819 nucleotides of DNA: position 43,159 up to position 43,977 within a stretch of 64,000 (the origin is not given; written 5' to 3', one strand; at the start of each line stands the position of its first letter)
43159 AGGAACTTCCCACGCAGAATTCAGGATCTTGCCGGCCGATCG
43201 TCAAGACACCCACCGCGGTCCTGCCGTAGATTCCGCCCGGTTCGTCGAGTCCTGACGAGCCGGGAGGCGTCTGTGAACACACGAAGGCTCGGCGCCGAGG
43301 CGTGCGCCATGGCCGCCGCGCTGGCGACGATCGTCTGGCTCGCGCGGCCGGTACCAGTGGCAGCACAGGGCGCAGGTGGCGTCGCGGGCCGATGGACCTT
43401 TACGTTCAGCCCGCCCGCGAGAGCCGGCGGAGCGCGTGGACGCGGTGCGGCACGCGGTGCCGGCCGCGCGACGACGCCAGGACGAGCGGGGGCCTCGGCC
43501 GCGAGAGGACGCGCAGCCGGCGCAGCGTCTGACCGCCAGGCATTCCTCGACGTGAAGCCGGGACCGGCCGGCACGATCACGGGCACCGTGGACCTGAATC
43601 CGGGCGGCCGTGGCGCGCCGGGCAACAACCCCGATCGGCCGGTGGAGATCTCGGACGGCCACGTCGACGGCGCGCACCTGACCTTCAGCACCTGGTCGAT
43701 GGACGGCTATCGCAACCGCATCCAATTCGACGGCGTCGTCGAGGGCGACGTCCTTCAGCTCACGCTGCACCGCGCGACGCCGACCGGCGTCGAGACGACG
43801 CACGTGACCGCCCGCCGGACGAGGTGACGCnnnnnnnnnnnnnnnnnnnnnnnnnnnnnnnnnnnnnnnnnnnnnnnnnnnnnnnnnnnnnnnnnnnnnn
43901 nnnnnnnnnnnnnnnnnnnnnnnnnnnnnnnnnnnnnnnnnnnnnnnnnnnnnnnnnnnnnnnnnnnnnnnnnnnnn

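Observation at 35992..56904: Sulfatase-rich island (5 sulfatases, anSME, TonB receptor, 3 regulators) with no glycoside hydrolase, lyase or SusD partner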

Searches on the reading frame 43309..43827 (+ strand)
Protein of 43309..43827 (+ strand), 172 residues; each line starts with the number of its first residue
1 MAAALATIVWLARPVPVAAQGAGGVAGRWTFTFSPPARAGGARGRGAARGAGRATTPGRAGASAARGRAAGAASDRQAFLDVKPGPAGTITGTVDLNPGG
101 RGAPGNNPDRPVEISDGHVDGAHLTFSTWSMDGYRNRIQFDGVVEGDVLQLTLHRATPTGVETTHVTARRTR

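Call 25: search_protein_families(library=pfam, proteins=[window:43309-43827:+], max_evalue=0.01)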
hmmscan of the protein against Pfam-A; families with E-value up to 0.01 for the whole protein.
window:43309-43827:+ (172 aa): 0 families

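Call 38: find_homologous_proteins(query=window:43309-43827:+, max_evalue=0.001)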
Query window:43309-43827:+ (172 aa): 4 proteins with E <= 0.001 among 3905 candidates.
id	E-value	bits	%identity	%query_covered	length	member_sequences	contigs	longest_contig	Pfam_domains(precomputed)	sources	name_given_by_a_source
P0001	1.1e-104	365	100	100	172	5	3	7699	-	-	-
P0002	4.4e-65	237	66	95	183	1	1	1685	-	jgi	jgi:hypothetical protein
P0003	2.1e-40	156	54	92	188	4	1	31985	-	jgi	jgi:hypothetical protein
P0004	4.8e-34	136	51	85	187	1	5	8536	-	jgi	jgi:hypothetical protein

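Call 39: find_encoding_contigs(protein=P0003, flank=10000, max_places=4)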
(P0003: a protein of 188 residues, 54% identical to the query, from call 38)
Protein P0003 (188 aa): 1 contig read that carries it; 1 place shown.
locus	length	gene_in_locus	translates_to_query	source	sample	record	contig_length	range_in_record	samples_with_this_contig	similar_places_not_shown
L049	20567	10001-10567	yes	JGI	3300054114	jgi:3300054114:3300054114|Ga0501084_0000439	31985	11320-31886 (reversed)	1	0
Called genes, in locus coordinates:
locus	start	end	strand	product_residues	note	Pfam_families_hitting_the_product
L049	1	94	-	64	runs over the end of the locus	?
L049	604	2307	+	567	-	PF00884:Sulfatase, PF01663:Phosphodiest (weak), PF16347:SGSH_C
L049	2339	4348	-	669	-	PF00884:Sulfatase, PF16347:SGSH_C (weak), PF13646:HEAT_2 (weak)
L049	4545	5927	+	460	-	PF04055:Radical_SAM, PF13186:SPASM (weak), PF02810:SEC-C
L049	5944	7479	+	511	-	PF00884:Sulfatase, PF01663:Phosphodiest (faint), PF02995:DUF229 (faint), PF16347:SGSH_C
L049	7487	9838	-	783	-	PF00486:Trans_reg_C, PF07676:PD40, PF26550:Tricorn_2nd, PF07676:PD40, PF26549:Tricorn_N, PF26549:Tricorn_N, PF26550:Tricorn_2nd, PF07676:PD40, +3 more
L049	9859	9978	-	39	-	-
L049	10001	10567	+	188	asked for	-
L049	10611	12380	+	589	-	PF00884:Sulfatase, PF01663:Phosphodiest (faint), PF16347:SGSH_C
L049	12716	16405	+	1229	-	PF13620:CarboxypepD_reg, PF13715:CarbopepD_reg_2 (weak), PF25183:OMP_b-brl_4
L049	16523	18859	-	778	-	PF14522:Cytochrome_C7 (faint), PF13435:Cytochrome_C554 (faint), PF09699:Paired_CXXCH_1 (weak), PF13428:TPR_14 (faint), PF13432:TPR_16 (faint), PF14559:TPR_19 (faint), PF07719:TPR_2 (faint), PF23914:TPR_CcmH_CycH (weak), +1 more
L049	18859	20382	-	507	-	PF00884:Sulfatase, PF01663:Phosphodiest (faint), PF16347:SGSH_C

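Call 40: find_encoding_contigs(protein=P0004, flank=10000, max_places=5)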
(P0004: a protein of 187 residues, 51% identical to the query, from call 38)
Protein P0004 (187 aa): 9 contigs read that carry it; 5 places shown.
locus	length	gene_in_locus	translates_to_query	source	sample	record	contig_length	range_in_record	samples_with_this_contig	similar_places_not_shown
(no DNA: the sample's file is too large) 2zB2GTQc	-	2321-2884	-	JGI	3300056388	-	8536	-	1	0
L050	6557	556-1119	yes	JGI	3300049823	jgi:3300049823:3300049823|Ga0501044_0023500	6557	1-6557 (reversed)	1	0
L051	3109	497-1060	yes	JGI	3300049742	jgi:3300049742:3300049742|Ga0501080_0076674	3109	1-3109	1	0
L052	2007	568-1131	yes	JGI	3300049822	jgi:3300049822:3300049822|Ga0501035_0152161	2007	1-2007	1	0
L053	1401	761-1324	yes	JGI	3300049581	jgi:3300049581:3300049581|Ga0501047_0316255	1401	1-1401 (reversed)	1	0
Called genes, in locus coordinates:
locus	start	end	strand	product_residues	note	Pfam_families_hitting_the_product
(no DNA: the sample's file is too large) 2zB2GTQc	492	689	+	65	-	-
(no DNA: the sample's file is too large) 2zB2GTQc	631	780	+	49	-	-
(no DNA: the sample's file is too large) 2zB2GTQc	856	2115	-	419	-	PF00486:Trans_reg_C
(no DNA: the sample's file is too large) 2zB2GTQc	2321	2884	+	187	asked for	-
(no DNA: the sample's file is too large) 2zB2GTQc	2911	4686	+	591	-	PF00884:Sulfatase, PF01663:Phosphodiest (faint), PF16347:SGSH_C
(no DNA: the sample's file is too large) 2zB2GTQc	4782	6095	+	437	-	PF04055:Radical_SAM, PF13186:SPASM (weak), PF02810:SEC-C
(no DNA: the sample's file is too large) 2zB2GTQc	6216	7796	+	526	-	PF00884:Sulfatase, PF01663:Phosphodiest (faint), PF16347:SGSH_C (faint)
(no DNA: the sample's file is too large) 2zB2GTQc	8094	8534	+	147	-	?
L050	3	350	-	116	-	?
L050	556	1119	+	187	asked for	-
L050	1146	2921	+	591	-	PF00884:Sulfatase, PF01663:Phosphodiest (faint), PF16347:SGSH_C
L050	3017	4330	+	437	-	PF04055:Radical_SAM, PF13186:SPASM (weak), PF02810:SEC-C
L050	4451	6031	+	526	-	PF00884:Sulfatase, PF01663:Phosphodiest (faint), PF16347:SGSH_C (faint)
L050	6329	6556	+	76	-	?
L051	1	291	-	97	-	?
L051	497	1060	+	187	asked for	-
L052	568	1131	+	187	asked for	-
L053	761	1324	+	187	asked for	-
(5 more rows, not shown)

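Call 41: find_encoding_contigs(protein=P0001, flank=10000, max_places=4)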
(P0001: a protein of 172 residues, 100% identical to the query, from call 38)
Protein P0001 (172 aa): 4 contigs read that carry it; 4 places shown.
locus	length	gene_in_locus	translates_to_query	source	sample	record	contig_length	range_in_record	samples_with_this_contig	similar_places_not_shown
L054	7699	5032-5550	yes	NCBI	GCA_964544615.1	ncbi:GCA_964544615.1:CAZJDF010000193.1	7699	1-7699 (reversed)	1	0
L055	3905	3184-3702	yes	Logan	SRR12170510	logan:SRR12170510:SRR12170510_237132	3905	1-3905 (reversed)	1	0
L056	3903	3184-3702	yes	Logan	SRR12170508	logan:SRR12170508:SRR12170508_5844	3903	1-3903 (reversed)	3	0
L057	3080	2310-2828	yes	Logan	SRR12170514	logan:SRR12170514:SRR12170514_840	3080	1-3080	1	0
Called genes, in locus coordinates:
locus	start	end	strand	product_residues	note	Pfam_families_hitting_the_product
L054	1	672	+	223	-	?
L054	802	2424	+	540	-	PF00884:Sulfatase, PF01663:Phosphodiest (faint), PF16347:SGSH_C (faint)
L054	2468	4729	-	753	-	PF00486:Trans_reg_C, PF07676:PD40, PF26550:Tricorn_2nd (weak), PF07676:PD40, PF26549:Tricorn_N, PF26550:Tricorn_2nd, PF26549:Tricorn_N (weak), PF07676:PD40, +5 more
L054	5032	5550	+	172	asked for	-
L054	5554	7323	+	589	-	PF00884:Sulfatase, PF01663:Phosphodiest (faint), PF16347:SGSH_C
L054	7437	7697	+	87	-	?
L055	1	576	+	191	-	?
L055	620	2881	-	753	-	PF00486:Trans_reg_C, PF07676:PD40, PF26550:Tricorn_2nd (weak), PF07676:PD40, PF26549:Tricorn_N, PF26550:Tricorn_2nd, PF26549:Tricorn_N (weak), PF07676:PD40, +5 more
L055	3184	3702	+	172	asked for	-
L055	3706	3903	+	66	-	?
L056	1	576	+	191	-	?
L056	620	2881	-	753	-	PF00486:Trans_reg_C, PF07676:PD40, PF26550:Tricorn_2nd (weak), PF07676:PD40, PF26549:Tricorn_N, PF26550:Tricorn_2nd, PF26549:Tricorn_N (weak), PF07676:PD40, +5 more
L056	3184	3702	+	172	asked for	-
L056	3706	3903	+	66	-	?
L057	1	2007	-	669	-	?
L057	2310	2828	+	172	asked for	-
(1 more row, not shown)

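Call 53: predict_structure(alignment_id=A1)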
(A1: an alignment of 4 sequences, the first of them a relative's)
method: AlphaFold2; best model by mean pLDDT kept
length: 172 residues; sequences in the alignment: 4
mean_pLDDT: 68.2   pTM: 0.60
mean pLDDT of the five models: 68.2, 68.0, 66.4, 64.5, 61.5
residues with pLDDT >= 90: 47; 70-90: 42; 50-70: 23; < 50: 60
segments of 3 or more residues with pLDDT < 50: 1-4, 6-20, 39-72, 102-105
pLDDT, mean of each block of 10 residues (from residue 1): 46 45 80 66 41 38 39 71 89 77 52 89 86 68 93 85 91 80
secondary structure, 60 per line:
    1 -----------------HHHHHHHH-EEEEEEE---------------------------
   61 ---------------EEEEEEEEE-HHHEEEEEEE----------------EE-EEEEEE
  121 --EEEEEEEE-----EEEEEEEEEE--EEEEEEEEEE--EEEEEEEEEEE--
elements in order: H18-25 E27-33 E76-84 E89-95 E115-120 E123-130 E136-145 E148-157 E160-170

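Call 65: fold_search(model_id=the predicted structure, library=pdb)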
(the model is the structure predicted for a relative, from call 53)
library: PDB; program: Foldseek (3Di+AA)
matches with E <= 10: 1039; with E <= 0.001: 1
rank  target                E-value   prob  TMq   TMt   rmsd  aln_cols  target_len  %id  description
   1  8amh_B                9.8e-04  1.00  0.40  0.53   4.4       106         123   22  The Crystal structure of wt apo agroavidin (released 2023-04-12)
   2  8asr_B                1.2e-03  1.00  0.40  0.52   4.4       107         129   21  The Crystal structure of F46Y mutant of apo agroavidin (released 2023-04-12)
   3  4jnj_D                2.0e-03  1.00  0.41  0.61   4.2       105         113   18  Structure based engineering of streptavidin monomer with a reduced biotin dissociation rate (released 2013-05-29)
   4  8amh_D                2.1e-03  1.00  0.40  0.53   4.0       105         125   21  The Crystal structure of wt apo agroavidin (released 2023-04-12)
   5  8ass_C                2.7e-03  1.00  0.39  0.55   4.5       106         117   21  The Crystal structure of F46Y mutant of the agroavidin-biotin complex (released 2023-04-12)
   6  3ew2_G                6.0e-03  1.00  0.38  0.57   4.7       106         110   17  Crystal structure of rhizavidin-biotin complex (released 2008-12-23)
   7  7our_F                6.6e-03  1.00  0.43  0.59   3.7       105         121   13  Wilavidin apo form (P1 form) (released 2021-11-17)
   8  8ast_A                8.2e-03  1.00  0.42  0.63   3.9        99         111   20  The Crystal structure of short F46Y agroavidin - apo (released 2023-04-12)
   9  7our_B                8.2e-03  1.00  0.43  0.59   3.9       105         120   13  Wilavidin apo form (P1 form) (released 2021-11-17)
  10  7p8y_A                9.6e-03  1.00  0.43  0.65   3.6       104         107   13  Short wilavidin apo form (released 2021-11-17)
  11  4i3b_A                9.6e-03  0.99  0.32  0.38   7.3       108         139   14  Crystal structure of fluorescent protein UnaG wild type (released 2013-06-19)
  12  4i3b_F                1.1e-02  0.99  0.32  0.39   7.3       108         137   14  Crystal structure of fluorescent protein UnaG wild type (released 2013-06-19)
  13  7our_E                1.5e-02  1.00  0.43  0.61   3.8       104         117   13  Wilavidin apo form (P1 form) (released 2021-11-17)
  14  5hz8                  1.6e-02  0.98  0.29  0.36   8.2       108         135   16  FABP4_3 in complex with 6,8-Dichloro-4-phenyl-2-piperidin-1-yl-quinoline-3-carboxylic acid (released 2016-12-14)
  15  5xn9_A                1.9e-02  1.00  0.35  0.42   7.3       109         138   10  Crystal structure of a secretary abundant heat soluble (SAHS) protein from Ramazzottius varieornatus (from monomer sam (released 2017-07-26)
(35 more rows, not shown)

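Call 81: search_protein_families(library=pfam, proteins=[L049:2339-4348:-], max_evalue=0.001)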
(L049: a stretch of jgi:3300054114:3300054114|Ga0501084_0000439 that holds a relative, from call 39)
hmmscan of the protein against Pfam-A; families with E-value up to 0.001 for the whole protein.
L049:2339-4348:- (669 aa): 4 families
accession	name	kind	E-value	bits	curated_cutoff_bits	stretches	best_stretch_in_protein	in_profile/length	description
PF00884.28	Sulfatase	-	2.4e-26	93.2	25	2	35-126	1-93/301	Sulfatase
PF16347.10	SGSH_C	-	1.5e-11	45.1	29.3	1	294-359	8-65/154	N-sulphoglucosamine sulphohydrolase, C-terminal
PF13646.12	HEAT_2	-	1.6e-06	28.7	27.7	1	535-624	5-86/88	HEAT repeats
PF02995.22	DUF229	-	0.00033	19.9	25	1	257-341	312-399/496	Protein of unknown function (DUF229)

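Call 86: search_protein_representatives(alignment_id=A1)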
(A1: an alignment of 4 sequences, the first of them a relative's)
Query: 4 sequences, 186 profile positions. Proteins with E-value up to 0.001 (for the whole library): 40; up to 1e-10: 21; up to 1e-30: 6. The best 40 are listed.
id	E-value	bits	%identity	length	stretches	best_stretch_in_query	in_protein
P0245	3.4e-62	225.9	-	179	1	3-186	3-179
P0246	5.8e-40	153.4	-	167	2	69-184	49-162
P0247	1.9e-37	145.2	-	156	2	78-185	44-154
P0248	4.5e-32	127.7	-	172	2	76-185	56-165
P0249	9.9e-32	126.5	-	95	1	94-184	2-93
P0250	5.2e-31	124.2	-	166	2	73-184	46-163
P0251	2.2e-29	118.9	-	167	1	11-185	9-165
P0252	2.6e-29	118.7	-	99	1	91-185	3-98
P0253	3.9e-24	101.8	-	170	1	8-185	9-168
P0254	5.2e-22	94.8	-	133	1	87-184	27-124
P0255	3.2e-21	92.3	-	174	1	8-184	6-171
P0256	8.9e-21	90.8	-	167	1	30-185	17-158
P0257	1.1e-16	77.5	-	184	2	86-185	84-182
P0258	9.9e-16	74.4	-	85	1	105-184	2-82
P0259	4.0e-15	72.4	-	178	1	13-175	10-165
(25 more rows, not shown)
